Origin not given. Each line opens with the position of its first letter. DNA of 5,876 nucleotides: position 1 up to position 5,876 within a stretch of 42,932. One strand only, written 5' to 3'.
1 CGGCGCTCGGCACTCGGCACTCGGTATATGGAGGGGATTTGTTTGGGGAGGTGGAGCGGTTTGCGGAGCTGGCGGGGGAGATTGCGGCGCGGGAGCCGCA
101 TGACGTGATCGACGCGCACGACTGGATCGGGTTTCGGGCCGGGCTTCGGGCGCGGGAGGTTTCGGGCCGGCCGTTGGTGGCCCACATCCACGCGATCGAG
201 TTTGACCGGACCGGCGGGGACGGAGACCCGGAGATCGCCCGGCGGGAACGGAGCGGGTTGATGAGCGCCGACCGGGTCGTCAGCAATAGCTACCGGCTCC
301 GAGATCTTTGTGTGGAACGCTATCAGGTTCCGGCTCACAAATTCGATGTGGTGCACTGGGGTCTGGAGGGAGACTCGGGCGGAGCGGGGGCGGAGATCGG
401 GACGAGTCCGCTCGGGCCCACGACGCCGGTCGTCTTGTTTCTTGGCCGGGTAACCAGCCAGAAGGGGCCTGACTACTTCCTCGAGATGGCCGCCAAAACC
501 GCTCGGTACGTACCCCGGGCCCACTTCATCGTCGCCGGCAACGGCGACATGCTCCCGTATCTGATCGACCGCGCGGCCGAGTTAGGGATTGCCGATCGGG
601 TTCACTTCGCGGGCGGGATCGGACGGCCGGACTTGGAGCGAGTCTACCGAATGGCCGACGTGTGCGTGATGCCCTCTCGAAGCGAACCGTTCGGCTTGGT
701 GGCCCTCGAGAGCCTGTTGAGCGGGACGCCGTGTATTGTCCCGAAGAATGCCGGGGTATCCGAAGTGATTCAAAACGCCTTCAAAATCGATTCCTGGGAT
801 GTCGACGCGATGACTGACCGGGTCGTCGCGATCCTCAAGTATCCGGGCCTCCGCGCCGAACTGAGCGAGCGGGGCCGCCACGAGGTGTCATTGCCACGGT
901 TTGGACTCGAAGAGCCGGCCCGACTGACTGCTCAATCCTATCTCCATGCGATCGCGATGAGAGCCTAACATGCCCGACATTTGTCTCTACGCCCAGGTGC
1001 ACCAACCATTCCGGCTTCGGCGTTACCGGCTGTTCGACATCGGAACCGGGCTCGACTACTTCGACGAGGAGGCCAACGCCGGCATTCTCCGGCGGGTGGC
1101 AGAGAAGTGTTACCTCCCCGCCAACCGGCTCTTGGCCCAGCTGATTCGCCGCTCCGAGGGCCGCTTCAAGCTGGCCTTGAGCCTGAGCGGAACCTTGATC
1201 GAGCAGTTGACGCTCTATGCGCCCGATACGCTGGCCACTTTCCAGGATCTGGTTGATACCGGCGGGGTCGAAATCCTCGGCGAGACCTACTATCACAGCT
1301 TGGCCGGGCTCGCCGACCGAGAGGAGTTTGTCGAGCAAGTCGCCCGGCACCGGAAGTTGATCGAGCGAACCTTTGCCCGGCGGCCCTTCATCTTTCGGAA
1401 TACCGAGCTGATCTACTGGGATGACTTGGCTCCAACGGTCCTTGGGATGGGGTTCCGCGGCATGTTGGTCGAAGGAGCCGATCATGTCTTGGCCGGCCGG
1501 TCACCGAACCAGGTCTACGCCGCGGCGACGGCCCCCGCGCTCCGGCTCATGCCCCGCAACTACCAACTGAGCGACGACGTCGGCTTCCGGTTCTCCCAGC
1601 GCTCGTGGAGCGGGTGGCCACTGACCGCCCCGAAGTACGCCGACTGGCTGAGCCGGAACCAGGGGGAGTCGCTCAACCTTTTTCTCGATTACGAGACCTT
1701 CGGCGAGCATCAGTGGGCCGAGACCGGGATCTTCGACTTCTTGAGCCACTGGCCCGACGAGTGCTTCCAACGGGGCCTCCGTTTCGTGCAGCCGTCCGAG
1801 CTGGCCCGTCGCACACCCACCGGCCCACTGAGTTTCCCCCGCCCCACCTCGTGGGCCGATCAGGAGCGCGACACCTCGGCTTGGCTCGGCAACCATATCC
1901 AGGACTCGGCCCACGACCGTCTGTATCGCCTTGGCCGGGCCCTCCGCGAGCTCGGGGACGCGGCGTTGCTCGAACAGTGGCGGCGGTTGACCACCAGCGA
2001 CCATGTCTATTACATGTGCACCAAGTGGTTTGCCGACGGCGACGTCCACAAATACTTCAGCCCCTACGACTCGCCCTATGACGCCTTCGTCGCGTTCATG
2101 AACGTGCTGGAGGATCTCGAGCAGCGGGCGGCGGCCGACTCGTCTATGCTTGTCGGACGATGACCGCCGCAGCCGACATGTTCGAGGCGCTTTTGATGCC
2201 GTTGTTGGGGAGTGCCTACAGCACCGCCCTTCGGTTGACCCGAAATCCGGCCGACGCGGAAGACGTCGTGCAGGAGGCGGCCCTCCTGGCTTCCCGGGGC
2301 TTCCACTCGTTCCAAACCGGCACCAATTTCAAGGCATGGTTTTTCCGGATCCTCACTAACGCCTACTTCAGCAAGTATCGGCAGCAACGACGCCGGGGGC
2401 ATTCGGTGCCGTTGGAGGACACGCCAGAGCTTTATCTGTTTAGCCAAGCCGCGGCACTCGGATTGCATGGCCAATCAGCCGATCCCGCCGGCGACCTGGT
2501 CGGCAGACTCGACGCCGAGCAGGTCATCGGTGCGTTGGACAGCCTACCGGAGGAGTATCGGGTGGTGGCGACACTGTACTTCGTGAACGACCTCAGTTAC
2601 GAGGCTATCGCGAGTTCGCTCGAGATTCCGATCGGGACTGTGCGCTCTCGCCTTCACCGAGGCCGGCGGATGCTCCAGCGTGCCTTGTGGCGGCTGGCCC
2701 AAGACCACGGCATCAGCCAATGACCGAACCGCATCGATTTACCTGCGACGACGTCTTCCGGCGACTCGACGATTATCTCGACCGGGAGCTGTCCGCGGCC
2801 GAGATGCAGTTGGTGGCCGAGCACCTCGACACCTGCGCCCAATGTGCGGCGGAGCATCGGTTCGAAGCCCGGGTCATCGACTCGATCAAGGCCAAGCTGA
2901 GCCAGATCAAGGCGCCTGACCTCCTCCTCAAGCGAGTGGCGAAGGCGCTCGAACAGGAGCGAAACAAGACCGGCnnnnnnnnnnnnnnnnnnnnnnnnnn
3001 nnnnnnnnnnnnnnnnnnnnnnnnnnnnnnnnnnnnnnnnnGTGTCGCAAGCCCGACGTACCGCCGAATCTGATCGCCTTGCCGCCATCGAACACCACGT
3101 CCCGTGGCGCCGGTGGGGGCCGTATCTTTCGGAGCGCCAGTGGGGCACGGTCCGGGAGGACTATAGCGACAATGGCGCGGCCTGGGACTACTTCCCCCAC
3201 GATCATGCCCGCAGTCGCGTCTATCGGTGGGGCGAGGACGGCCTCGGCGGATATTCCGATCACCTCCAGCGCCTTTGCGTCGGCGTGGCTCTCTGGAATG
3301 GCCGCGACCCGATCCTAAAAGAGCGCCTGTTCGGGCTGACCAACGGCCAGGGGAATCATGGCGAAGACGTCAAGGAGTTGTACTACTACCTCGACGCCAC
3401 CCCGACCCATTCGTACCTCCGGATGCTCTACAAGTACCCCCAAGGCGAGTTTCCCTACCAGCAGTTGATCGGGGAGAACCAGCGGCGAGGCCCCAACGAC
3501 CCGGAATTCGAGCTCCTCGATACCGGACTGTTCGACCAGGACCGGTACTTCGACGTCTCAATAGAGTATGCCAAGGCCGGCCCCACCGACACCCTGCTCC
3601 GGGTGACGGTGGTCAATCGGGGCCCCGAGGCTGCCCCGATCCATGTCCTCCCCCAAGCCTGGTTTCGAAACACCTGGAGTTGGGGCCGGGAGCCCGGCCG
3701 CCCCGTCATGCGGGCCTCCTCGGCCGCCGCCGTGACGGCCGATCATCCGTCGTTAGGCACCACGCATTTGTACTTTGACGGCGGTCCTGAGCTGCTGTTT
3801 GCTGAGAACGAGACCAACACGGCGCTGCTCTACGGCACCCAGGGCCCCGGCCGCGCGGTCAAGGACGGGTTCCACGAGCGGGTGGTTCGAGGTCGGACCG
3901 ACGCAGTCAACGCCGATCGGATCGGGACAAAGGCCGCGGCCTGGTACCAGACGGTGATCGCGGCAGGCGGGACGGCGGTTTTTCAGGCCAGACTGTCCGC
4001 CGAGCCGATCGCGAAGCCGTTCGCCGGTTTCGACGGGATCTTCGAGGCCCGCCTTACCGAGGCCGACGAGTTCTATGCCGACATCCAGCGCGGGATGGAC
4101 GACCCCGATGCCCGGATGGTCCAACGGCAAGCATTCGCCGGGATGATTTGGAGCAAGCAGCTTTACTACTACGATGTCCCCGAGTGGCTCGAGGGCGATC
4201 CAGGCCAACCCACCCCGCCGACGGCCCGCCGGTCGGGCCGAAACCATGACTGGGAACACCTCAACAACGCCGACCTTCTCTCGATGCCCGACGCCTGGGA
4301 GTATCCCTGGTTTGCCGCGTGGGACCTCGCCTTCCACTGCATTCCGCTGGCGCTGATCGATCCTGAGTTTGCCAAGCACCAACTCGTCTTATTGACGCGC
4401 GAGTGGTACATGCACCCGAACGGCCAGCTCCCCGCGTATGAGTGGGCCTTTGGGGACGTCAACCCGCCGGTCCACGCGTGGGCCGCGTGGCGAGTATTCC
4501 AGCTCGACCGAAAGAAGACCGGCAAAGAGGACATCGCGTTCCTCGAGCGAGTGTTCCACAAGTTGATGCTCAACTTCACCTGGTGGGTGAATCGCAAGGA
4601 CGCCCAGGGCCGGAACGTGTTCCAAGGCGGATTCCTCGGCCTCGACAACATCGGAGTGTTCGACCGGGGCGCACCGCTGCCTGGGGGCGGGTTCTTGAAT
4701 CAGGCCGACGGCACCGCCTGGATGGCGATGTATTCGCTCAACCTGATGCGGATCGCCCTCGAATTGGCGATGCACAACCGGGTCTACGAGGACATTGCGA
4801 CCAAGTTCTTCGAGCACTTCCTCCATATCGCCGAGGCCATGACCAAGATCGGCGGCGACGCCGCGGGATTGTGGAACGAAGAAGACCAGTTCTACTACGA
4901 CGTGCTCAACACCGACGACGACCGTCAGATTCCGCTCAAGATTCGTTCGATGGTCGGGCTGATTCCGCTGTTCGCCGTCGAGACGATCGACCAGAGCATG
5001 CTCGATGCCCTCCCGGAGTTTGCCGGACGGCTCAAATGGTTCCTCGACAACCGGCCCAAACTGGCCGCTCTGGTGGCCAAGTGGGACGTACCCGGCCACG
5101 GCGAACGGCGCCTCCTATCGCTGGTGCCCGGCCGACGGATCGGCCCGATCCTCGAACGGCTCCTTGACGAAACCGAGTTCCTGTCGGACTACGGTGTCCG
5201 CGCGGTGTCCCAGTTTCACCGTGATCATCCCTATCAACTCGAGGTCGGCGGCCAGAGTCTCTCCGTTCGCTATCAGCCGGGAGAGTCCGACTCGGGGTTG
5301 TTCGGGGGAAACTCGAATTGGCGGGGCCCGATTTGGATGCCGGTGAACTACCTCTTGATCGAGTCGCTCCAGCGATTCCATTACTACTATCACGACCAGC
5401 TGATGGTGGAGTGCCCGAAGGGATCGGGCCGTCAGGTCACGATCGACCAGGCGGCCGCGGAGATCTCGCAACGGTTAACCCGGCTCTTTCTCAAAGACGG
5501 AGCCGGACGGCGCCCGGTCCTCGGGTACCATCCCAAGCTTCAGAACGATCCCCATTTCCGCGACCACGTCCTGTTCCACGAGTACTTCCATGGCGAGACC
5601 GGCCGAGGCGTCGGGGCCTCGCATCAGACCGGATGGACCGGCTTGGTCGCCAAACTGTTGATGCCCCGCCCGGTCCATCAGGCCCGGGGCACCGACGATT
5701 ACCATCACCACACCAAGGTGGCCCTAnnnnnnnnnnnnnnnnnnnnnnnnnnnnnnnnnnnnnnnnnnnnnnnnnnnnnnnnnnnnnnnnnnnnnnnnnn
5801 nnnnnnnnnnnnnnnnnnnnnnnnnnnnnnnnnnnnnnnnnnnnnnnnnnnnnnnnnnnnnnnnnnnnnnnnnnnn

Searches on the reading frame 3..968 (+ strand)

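Call 66: search_protein_families(library=pfam, proteins=[window:3-968:+], max_evalue=0.001)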
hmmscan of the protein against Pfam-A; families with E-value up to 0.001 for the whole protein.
window:3-968:+ (321 aa): 5 families
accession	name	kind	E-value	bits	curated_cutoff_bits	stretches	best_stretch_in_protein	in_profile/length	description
PF00534.26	Glycos_transf_1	-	4.2e-33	114.7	26.4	1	139-293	13-171/172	Glycosyl transferases group 1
PF13692.12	Glyco_trans_1_4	-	2.5e-28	99.5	27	1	142-279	2-141/142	Glycosyl transferases group 1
PF20706.3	GT4-conflict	-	1.2e-14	54.5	26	1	80-261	138-325/385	Family 4 Glycosyltransferase in conflict systems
PF13579.12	Glyco_trans_4_4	-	1.1e-11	45.7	29.7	1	15-118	55-156/158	Glycosyl transferase 4-like domain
PF13439.12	Glyco_transf_4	-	1.7e-11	44.9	28.5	1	20-120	60-165/170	Glycosyltransferase Family 4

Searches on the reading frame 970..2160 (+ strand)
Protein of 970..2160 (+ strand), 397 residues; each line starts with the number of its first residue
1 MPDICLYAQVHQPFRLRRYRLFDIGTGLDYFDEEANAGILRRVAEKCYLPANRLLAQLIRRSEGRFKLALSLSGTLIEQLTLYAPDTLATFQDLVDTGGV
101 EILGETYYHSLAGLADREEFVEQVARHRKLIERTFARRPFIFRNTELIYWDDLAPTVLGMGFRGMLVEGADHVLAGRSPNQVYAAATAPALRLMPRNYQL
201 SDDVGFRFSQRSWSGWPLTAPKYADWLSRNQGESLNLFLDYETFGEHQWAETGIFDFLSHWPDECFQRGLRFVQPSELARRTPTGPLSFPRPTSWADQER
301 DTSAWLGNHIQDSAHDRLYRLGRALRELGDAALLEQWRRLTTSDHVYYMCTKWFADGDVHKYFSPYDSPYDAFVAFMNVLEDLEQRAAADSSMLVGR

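Call 5: search_protein_families(library=pfam, proteins=[window:970-2160:+], max_evalue=0.01)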
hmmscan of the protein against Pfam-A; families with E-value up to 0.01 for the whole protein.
window:970-2160:+ (397 aa): 1 family
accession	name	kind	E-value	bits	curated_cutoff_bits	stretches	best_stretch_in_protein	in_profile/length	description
PF03065.20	Glyco_hydro_57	-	3.7e-69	233.7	21.2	1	6-283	2-283/291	Glycosyl hydrolase family 57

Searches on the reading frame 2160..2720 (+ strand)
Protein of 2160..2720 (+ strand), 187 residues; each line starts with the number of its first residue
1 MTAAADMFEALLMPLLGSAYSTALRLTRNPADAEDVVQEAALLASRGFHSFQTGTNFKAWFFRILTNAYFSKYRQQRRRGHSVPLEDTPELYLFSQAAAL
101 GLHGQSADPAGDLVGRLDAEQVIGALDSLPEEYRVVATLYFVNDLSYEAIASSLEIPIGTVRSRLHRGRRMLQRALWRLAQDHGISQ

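Call 5: search_protein_families(library=pfam, proteins=[window:2160-2720:+], max_evalue=0.01)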
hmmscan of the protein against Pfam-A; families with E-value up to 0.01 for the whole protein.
window:2160-2720:+ (187 aa): 4 families
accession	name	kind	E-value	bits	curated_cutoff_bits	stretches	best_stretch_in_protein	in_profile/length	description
PF08281.18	Sigma70_r4_2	-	3.5e-15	55.8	25.7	1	120-172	2-54/54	Sigma-70, region 4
PF04542.20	Sigma70_r2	-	8e-14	51.6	24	1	16-79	6-71/71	Sigma-70 region 2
PF04545.22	Sigma70_r4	-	1.9e-09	37.3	24.1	1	125-173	1-49/50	Sigma-70, region 4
PF13556.12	HTH_30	-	0.0052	17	27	0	140-176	8-44/59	PucR C-terminal helix-turn-helix domain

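Call 6: search_protein_families(library=ncbifam, proteins=[window:2160-2720:+], max_evalue=0.01)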
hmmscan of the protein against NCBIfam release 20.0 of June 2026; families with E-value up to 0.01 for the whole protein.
window:2160-2720:+ (187 aa): 81 families (the best 25 are shown)
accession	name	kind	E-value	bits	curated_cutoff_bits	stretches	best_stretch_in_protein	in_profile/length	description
TIGR02947.1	SigH_actino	hypoth_equivalog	3.1e-44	151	251.55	1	5-186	10-189/193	RNA polymerase sigma-70 factor, TIGR02947 family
NF009185.0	PRK12533.1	equivalog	3.1e-34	118.6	248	1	3-177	26-194/231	RNA polymerase sigma factor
NF007229.0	PRK09647.1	equivalog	2.9e-26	92.2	265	1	18-182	56-208/220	RNA polymerase sigma factor SigE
NF008888.0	PRK11922.1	equivalog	4.3e-26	91.9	204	1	19-177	43-197/231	RNA polymerase sigma factor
NF009198.0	PRK12546.1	equivalog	6.2e-26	91.3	270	1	20-176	21-161/188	RNA polymerase sigma factor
NF007223.0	PRK09641.1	equivalog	6.5e-26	91.3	209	1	19-176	31-184/187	RNA polymerase sigma factor SigW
TIGR02939.1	RpoE_Sigma70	equivalog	3.1e-24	86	236.15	1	24-176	38-186/190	RNA polymerase sigma factor RpoE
TIGR02937.1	sigma70-ECF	superfamily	3.1e-24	85.5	42.9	1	8-176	3-165/165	sigma-70 family RNA polymerase sigma factor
NF009164.0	PRK12511.1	equivalog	2e-23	82.9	185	1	20-173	18-156/182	RNA polymerase sigma factor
TIGR02948.1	SigW_bacill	equivalog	7.6e-23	81.5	243.1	1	19-176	31-184/187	RNA polymerase sigma factor SigW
TIGR02983.1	SigE-fam_strep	subfamily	2.4e-22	79.5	141.55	1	4-176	4-158/162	SigE family RNA polymerase sigma factor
NF009174.0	PRK12522.1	equivalog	1.2e-21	77.4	217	1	19-176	16-167/175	RNA polymerase sigma factor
NF007225.0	PRK09643.1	equivalog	3.3e-21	75.9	190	1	8-185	29-191/204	RNA polymerase sigma factor SigM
TIGR02950.1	SigM_subfam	subfamily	1.8e-20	73.3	147.95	1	18-175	12-157/159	RNA polymerase sigma factor, SigM family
NF009199.0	PRK12547.1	subfamily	1.8e-20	73.2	219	1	3-176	3-160/184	RNA polymerase sigma factor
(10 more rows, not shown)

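Call 71: search_solved_structures(query=window:2160-2720:+, max_evalue=1e-10)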
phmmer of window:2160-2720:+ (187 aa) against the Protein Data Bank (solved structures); distinct sequences matched with E-value up to 1e-10: 12.
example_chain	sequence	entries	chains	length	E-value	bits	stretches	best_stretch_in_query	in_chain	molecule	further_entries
5zx2_F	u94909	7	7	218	1.3e-38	136.1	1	7-186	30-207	ECF RNA polymerase sigma factor SigH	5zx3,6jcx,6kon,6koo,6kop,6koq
6jcy_F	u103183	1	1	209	2.2e-34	122.3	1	7-186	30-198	ECF RNA polymerase sigma factor SigH,ECF RNA polymerase sigma factor SigE,ECF RNA polymera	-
1h3l_A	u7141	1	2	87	3.5e-20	76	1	7-79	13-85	RNA POLYMERASE SIGMA FACTOR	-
5wuq_A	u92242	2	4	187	3.8e-19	72.7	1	17-176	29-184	ECF RNA polymerase sigma factor SigW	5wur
9m9d_F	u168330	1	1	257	9.3e-19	71.4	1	15-176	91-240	ECF RNA polymerase sigma factor SigE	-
9m9e_F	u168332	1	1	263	9.9e-19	71.3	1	16-176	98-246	ECF RNA polymerase sigma factor SigE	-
9m98_F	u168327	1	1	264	1e-18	71.3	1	16-176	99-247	ECF RNA polymerase sigma factor SigE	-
1or7_A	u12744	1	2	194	1.6e-16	64.1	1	30-174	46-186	RNA polymerase sigma-E factor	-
6jbq_F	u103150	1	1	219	2.1e-16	63.7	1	30-174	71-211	ECF RNA polymerase sigma-E factor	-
6in7_B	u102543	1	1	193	1e-14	58.2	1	11-180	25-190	RNA polymerase sigma-H factor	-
8z6g_B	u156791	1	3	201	1e-14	58.2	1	11-180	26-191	RNA polymerase sigma factor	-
5uxx_A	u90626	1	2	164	3.5e-14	56.5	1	9-176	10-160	RNA polymerase sigma factor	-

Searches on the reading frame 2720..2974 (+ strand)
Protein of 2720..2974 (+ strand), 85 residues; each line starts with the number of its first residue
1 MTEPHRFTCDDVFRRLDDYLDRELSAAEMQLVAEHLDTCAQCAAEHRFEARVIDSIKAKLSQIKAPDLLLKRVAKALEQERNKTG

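Call 5: search_protein_families(library=pfam, proteins=[window:2720-2974:+], max_evalue=0.01)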
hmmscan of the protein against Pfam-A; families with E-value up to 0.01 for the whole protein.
window:2720-2974:+ (85 aa): 1 family
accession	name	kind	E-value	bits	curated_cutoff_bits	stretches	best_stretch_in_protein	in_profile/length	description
PF13490.11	zf-HC2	-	4.4e-10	39.9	22.2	1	9-43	1-35/35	Putative zinc-finger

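Call 6: search_protein_families(library=ncbifam, proteins=[window:2720-2974:+], max_evalue=0.01)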
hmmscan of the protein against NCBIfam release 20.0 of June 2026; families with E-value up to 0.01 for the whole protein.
window:2720-2974:+ (85 aa): 4 families
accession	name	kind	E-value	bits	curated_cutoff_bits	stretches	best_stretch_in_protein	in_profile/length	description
TIGR03988.1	antisig_RsrA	equivalog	1.1e-12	47.9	62.5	1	9-81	2-74/77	mycothiol system anti-sigma-R factor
NF052375.1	antisigma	equivalog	3.4e-06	27.2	100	1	19-82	5-67/217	anti-sigma factor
NF052368.1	antisigmaE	subfamily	1.2e-05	25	50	1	8-43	3-38/48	anti-sigma factor family protein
NF041468.1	anti_sig_RseA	equivalog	0.0041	17.3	165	1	18-75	46-102/135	anti-sigma E factor RseA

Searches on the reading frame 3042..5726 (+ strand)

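Call 5: search_protein_families(library=pfam, proteins=[window:3042-5726:+], max_evalue=0.01)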
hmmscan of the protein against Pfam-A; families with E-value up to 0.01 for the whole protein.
window:3042-5726:+ (895 aa): 2 families
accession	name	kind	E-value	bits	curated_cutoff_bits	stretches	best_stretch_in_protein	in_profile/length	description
PF22422.2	MGH1-like_GH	-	2.5e-22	80.4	27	2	421-524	1-110/356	Mannosylglycerate hydrolase MGH1-like glycoside hydrolase domain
PF03200.22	Glyco_hydro_63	-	3.9e-07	29.7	22.4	1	756-780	403-427/492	Glycosyl hydrolase family 63 C-terminal domain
